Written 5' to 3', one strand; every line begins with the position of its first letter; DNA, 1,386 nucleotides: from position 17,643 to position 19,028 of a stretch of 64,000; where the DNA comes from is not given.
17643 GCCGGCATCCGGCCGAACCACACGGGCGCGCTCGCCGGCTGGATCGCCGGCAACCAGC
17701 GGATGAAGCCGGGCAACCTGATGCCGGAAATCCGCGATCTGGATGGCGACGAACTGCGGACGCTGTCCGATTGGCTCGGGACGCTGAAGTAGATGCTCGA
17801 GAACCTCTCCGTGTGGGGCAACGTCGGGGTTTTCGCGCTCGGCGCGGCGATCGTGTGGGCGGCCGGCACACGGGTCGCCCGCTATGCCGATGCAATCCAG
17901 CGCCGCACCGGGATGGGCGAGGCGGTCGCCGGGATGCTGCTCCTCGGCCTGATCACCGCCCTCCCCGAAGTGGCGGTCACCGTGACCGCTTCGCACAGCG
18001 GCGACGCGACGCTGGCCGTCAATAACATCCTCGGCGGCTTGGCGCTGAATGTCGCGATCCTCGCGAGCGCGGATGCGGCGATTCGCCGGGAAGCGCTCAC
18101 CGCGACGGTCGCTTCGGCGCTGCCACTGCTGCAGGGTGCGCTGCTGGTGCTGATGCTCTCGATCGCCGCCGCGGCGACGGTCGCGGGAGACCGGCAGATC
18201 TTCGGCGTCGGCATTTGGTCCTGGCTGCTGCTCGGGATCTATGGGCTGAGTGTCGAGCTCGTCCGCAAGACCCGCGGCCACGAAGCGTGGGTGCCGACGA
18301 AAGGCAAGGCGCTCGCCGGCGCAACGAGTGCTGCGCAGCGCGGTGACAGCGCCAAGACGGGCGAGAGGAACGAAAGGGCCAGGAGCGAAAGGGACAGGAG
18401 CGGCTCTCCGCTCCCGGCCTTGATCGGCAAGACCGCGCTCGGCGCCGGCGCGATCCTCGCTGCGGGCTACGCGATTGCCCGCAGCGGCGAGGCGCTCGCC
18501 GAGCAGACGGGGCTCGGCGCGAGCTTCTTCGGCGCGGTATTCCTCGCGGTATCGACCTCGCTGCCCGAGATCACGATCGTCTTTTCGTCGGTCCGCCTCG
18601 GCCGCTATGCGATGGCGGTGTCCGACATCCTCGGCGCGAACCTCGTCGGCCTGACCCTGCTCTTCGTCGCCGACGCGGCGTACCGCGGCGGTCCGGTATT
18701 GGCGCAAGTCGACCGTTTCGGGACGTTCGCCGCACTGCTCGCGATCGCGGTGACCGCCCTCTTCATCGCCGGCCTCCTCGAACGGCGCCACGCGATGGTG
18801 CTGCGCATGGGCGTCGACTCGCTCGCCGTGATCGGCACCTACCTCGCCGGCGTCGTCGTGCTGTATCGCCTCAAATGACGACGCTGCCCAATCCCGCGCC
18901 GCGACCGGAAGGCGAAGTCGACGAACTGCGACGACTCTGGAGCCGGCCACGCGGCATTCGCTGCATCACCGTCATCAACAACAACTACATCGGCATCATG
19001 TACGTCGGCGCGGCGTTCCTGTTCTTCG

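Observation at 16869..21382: Oxidase keeps all catalytic motifs but appears to lack the K-channel and the D-channel asparagines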

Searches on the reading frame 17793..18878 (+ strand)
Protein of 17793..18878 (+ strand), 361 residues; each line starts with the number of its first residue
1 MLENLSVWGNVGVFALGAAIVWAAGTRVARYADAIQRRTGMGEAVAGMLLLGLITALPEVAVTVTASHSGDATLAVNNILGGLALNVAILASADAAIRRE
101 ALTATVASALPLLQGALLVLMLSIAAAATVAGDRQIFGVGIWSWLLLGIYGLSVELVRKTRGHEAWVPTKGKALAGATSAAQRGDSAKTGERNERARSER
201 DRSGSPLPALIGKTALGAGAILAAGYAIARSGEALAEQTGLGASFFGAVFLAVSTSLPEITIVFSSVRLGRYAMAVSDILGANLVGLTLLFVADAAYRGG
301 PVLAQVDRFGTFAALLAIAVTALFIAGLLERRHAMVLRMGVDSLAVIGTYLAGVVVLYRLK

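Call 4: search_protein_families(library=ncbifam, proteins=[window:17793-18878:+])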
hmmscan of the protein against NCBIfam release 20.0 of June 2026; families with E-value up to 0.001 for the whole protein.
window:17793-18878:+ (361 aa): 2 families
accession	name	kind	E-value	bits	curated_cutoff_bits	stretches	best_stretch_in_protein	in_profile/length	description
TIGR00367.1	TIGR00367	hypoth_equivalog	6.2e-16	58.4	179.65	1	11-351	5-310/312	calcium/sodium antiporter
NF008005.0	PRK10734.1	equivalog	3.2e-12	46.3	432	2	21-127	15-116/325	calcium/sodium antiporter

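Call 5: search_protein_families(library=pfam, proteins=[window:17793-18878:+])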
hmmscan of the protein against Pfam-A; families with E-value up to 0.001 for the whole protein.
window:17793-18878:+ (361 aa): 1 family
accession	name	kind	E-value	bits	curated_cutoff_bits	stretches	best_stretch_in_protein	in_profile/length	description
PF01699.29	Na_Ca_ex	-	1.9e-21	77.1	24.9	2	11-154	3-146/151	Sodium/calcium exchanger protein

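Call 44: search_dna_similar(query=window:17793-18875:+, collection=plasmids, mode=protein, max_rows=40, rows=spread, max_evalue=1e-8)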
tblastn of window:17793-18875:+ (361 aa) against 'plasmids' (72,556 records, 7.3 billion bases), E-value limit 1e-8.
Records with a match: 99; places in all: 99; records where one place covers at least 80% of the query: 93.
Best place of each record, by identity: <60% 99.
By first word of the organism name: Sinorhizobium 65; Leisingera 11; Sulfitobacter 3; Dinoroseobacter 3; Variovorax 2; Rhizobium 1; Peteryoungia 1; Limimaricola 1; Ciceribacter 1; Azospirillum 1; and 10 more.
By predicted mobility (MOB-suite, as given by PLSDB): mobilizable 61; non-mobilizable 35; conjugative 3.
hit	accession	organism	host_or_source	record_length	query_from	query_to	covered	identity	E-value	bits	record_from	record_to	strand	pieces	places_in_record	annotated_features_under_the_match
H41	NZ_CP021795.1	Sinorhizobium meliloti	Medicago sativa,Single Cell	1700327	5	361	99%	46.8%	8e-76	261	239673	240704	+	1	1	none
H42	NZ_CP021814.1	Sinorhizobium meliloti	Medicago truncatula,Single Cell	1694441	5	361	99%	45.1%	3e-72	251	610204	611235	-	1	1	none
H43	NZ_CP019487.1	Sinorhizobium meliloti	alfalfa,single cell,nitrogen fixing ...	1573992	5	361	99%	44.8%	2e-71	248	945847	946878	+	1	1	none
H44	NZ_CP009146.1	Sinorhizobium meliloti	Medicago orbicularis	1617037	5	361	99%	44.8%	2e-71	248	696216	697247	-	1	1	none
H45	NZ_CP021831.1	Sinorhizobium meliloti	Medicago truncatula,Single Cell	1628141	5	361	99%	44.8%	2e-71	248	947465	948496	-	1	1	none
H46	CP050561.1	Sinorhizobium meliloti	Melilotus officinalis,cell culture,root ...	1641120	5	361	99%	44.8%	2e-71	248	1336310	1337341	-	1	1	sodium:calcium antiporter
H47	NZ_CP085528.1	Sinorhizobium meliloti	Medicago,cell culture,lupulina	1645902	5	361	99%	44.8%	2e-71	248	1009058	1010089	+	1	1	none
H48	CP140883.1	Sinorhizobium meliloti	Medicago lupulina,whole organism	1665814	5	361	99%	44.8%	2e-71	248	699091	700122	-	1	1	sodium:calcium antiporter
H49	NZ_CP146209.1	Sinorhizobium meliloti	-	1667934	5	361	99%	44.8%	2e-71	248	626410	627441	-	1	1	none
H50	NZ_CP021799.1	Sinorhizobium meliloti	Medicago sativa,Single Cell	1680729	5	361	99%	44.8%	2e-71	248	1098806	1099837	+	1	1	none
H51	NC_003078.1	Sinorhizobium meliloti 1021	-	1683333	5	361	99%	44.8%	2e-71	248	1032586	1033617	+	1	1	none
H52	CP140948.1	Sinorhizobium meliloti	Medicago lupulina,whole organism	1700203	5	361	99%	44.8%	2e-71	248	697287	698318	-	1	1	sodium:calcium antiporter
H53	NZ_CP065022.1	Sinorhizobium meliloti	Medicago sativa subsp. varia (Martyn) ...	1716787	5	361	99%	44.8%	2e-71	248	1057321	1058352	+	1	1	none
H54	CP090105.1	Sinorhizobium meliloti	Medicago,Cell culture,Plant nodule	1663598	5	361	99%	44.8%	3e-71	248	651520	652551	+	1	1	sodium:calcium antiporter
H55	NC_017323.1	Sinorhizobium meliloti BL225C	-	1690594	5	361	99%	44.8%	5e-71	247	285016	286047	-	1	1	none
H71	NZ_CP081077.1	Leisingera caerulea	-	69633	3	360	99%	37.3%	4e-42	164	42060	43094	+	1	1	sodium:calcium antiporter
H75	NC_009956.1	Dinoroseobacter shibae DFL 12 = DSM 16493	-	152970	1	356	99%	31.2%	2e-22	106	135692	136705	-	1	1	cation transporter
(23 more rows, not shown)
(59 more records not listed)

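Call 45: get_annotated_region(hit=H75, flank=7000)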
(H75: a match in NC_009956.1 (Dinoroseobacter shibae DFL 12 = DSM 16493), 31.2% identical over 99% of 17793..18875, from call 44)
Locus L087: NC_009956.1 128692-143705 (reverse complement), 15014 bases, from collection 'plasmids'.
description: Dinoroseobacter shibae DFL 12 = DSM 16493 plasmid pDSHI02, complete sequence
organism: Dinoroseobacter shibae DFL 12 = DSM 16493 (NCBI taxid 398580)
taxonomy: Bacteria; Pseudomonadota; Alphaproteobacteria; Rhodobacterales; Roseobacteraceae; Dinoroseobacter; Dinoroseobacter shibae; Dinoroseobacter shibae DFL 12 = DSM 16493
host: -; source: -; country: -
typing (MOB-suite, as given by PLSDB): non-mobilizable; replicon rep_cluster_252
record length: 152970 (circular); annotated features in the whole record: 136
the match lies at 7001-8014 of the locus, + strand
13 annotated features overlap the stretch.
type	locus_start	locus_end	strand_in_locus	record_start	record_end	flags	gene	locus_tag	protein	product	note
CDS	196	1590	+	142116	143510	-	-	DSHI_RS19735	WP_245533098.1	potassium transporter TrkG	GO:0006812 - monoatomic cation transport [Evidence IEA]; GO:0055085 - transmembrane transport [Evidence IEA]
CDS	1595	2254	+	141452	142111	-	-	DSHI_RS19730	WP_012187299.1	NAD-binding protein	GO:0006813 - potassium ion transport [Evidence IEA]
CDS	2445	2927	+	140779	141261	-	dps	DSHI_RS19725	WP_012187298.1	DNA starvation/stationary phase protection protein Dps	-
CDS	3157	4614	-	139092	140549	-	-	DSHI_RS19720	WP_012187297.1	Do family serine endopeptidase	GO:0006508 - proteolysis [Evidence IEA]; GO:0006950 - response to stress [Evidence IEA]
CDS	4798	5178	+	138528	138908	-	-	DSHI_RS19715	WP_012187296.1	hypothetical protein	-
CDS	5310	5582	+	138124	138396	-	-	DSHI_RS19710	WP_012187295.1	YrhK family protein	-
CDS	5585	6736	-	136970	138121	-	-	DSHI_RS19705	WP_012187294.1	AI-2E family transporter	GO:1905887 - autoinducer AI-2 transmembrane transport [Evidence IEA]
CDS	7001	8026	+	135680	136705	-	-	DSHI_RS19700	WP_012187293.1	cation transporter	-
CDS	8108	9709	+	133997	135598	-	-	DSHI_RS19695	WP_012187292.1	sodium:solute symporter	-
CDS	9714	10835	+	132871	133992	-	-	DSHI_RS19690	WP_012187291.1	mechanosensitive ion channel family protein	-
CDS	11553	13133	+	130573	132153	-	-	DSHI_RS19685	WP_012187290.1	sodium:solute symporter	-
CDS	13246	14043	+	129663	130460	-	-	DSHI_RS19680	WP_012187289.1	SDR family oxidoreductase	-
CDS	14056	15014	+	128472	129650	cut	-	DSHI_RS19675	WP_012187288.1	efflux RND transporter periplasmic adaptor subunit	GO:0006810 - transport [Evidence IEA]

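Call 46: get_annotated_region(hit=H71, flank=7000)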
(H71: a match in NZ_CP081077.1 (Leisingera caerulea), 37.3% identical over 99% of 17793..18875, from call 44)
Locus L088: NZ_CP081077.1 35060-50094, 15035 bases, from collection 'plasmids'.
description: Leisingera caerulea strain S122 plasmid unnamed7, complete sequence
organism: Leisingera caerulea (NCBI taxid 506591)
taxonomy: Bacteria; Pseudomonadota; Alphaproteobacteria; Rhodobacterales; Roseobacteraceae; Leisingera; Leisingera caerulea
host: -; source: -; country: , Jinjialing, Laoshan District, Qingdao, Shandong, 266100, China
typing (MOB-suite, as given by PLSDB): non-mobilizable; replicon rep_cluster_508
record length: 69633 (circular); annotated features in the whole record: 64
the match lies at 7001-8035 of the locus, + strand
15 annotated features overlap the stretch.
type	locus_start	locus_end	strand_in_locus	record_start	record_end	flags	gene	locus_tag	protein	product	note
CDS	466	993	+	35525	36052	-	-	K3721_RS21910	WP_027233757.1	universal stress protein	-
CDS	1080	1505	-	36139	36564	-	-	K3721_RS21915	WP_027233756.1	DUF2267 domain-containing protein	-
CDS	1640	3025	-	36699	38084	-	-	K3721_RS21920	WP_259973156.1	hypothetical protein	-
CDS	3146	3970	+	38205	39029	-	-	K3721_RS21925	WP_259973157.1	class II glutamine amidotransferase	-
CDS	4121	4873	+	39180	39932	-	-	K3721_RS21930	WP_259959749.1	Crp/Fnr family transcriptional regulator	GO:0006355 - regulation of DNA-templated transcription [Evidence IEA]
CDS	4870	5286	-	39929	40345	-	-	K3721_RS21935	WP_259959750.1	CBS domain-containing protein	-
CDS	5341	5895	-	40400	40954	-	-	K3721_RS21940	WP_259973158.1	Hsp20/alpha crystallin family protein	-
CDS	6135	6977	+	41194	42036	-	-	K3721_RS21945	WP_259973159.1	universal stress protein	-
CDS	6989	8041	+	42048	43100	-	-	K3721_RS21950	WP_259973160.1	sodium:calcium antiporter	-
CDS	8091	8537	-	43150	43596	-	-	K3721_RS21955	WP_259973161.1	hypothetical protein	-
CDS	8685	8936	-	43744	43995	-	-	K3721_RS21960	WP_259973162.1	acyl carrier protein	GO:0006633 - fatty acid biosynthetic process [Evidence IEA]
CDS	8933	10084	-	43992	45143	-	-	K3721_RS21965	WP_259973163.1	dihydrolipoamide acetyltransferase family protein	GO:0006096 - glycolytic process [Evidence IEA]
CDS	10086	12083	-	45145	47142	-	pdhA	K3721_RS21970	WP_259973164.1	pyruvate dehydrogenase (acetyl-transferring) E1 component subunit alpha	GO:0006086 - acetyl-CoA biosynthetic process from pyruvate [Evidence IEA]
CDS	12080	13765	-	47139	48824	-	acsA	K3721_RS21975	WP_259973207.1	acetate--CoA ligase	-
CDS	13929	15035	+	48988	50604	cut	-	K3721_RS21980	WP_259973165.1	Na/Pi symporter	GO:0035435 - phosphate ion transmembrane transport [Evidence IEA]; GO:0044341 - sodium-dependent phosphate transport ...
